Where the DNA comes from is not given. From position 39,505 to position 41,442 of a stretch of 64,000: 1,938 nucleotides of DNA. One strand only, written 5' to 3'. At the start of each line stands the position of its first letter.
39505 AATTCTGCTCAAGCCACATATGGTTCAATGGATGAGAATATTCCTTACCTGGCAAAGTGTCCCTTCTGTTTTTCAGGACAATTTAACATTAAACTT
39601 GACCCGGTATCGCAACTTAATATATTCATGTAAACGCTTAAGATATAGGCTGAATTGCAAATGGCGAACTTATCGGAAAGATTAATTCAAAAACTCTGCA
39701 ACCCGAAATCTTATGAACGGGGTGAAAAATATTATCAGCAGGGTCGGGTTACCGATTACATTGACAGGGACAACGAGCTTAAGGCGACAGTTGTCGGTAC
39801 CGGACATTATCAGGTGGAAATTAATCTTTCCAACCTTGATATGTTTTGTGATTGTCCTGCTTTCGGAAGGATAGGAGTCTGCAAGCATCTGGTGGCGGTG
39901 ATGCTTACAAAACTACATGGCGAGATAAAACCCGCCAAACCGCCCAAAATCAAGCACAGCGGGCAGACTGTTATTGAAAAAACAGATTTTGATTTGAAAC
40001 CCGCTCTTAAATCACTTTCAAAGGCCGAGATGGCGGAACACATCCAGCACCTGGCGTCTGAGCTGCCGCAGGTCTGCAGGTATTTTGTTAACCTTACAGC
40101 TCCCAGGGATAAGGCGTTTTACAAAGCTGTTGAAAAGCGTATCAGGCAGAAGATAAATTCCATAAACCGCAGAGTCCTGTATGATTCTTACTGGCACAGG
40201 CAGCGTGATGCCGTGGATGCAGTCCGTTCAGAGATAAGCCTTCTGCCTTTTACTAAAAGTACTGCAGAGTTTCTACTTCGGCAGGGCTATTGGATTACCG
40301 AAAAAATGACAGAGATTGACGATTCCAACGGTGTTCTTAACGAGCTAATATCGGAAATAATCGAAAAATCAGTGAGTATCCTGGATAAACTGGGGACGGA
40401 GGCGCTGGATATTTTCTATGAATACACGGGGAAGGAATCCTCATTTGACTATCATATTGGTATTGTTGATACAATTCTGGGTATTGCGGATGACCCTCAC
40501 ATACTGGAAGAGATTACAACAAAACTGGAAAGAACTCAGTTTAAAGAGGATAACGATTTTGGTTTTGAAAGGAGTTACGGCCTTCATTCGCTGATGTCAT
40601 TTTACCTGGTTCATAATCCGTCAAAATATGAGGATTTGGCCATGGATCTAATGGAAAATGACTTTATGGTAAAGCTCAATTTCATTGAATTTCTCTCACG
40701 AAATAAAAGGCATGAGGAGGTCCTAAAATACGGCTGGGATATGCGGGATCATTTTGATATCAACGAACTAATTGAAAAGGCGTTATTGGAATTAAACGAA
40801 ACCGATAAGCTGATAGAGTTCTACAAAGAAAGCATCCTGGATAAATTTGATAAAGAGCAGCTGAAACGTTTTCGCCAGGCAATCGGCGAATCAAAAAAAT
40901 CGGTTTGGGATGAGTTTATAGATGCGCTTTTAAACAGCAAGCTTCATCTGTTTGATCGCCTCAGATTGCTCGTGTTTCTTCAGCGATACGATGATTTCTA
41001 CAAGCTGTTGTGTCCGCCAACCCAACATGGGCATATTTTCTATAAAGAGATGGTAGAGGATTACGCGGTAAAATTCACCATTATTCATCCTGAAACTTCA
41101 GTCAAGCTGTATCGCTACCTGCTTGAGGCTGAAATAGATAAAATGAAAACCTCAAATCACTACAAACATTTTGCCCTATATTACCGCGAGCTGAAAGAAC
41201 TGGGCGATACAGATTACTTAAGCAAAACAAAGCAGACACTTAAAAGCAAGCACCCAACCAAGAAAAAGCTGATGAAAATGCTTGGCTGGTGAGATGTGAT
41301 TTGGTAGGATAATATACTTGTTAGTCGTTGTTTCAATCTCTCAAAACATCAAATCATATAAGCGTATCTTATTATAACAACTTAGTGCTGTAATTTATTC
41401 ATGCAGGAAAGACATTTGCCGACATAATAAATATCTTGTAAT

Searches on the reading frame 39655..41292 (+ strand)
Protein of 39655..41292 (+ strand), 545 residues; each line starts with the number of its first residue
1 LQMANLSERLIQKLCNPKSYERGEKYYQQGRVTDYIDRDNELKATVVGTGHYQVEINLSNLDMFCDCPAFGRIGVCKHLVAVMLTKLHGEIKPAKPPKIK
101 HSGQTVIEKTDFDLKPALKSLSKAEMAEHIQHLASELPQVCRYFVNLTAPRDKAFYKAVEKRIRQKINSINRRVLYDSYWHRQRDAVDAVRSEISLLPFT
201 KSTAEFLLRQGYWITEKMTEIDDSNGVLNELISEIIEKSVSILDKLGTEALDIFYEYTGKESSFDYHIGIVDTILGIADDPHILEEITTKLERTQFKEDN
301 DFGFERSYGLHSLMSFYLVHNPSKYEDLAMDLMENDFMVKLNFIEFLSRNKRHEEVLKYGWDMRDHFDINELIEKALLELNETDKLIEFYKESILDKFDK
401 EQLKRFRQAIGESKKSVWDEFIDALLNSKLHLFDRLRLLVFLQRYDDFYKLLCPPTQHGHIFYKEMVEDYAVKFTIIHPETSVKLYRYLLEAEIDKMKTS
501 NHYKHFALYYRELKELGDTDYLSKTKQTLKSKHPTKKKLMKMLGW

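Call 73: search_protein_families(library=pfam, proteins=[window:39655-41292:+], max_evalue=0.00001)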
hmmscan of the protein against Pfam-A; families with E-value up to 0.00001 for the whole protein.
window:39655-41292:+ (545 aa): 0 families

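Call 84: search_protein_families(library=padloc, proteins=[window:39655-41292:+], max_evalue=0.001)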
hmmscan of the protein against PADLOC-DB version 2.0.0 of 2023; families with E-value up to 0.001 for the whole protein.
window:39655-41292:+ (545 aa): 2 families
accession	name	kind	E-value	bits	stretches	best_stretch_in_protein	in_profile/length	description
PDLC05053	PDC-S62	-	7.8e-18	62.3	1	8-246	11-242/566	-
PDLC02850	DpdE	-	1.4e-09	34.5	1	17-104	17-104/1282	DpdE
